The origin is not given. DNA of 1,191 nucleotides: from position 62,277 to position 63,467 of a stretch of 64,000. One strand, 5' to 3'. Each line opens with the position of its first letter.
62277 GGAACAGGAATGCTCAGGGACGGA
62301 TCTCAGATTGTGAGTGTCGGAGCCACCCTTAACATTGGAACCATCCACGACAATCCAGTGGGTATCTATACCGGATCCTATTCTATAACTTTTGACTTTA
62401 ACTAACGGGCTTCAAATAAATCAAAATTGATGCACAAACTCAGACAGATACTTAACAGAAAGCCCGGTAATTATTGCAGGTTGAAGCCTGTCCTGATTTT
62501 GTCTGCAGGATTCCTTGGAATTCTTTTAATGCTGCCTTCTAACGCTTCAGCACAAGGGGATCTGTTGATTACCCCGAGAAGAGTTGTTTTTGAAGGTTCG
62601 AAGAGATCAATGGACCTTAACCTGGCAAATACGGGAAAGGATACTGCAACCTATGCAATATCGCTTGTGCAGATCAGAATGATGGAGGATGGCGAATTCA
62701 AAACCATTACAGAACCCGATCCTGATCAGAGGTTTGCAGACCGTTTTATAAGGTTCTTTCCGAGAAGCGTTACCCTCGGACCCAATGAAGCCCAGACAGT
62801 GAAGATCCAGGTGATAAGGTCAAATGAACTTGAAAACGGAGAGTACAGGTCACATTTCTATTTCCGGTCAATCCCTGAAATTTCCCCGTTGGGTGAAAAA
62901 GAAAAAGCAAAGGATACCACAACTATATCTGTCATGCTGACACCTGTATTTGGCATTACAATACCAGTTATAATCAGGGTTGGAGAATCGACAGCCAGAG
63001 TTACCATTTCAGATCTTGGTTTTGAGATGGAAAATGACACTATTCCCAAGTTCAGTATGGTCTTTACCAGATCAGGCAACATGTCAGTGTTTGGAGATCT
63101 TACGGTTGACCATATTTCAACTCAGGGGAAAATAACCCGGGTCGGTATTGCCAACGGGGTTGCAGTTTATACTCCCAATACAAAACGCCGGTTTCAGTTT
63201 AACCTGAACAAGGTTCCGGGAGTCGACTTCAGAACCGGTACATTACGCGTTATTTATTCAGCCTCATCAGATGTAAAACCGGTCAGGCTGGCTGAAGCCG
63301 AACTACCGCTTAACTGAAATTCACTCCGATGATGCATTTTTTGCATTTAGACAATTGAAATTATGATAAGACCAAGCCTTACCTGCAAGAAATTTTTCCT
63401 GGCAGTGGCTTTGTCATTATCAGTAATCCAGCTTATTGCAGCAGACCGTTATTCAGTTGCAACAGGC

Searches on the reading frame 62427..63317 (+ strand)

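Call 77: search_protein_families(library=pfam, proteins=[window:62427-63317:+], max_evalue=0.00001)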
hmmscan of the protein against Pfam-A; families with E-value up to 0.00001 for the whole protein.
window:62427-63317:+ (296 aa): 1 family
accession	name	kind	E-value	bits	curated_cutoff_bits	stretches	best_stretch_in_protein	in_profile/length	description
PF06280.18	fn3_5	-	6.7e-06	27.2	27.6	0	58-135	8-84/112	Fn3-like domain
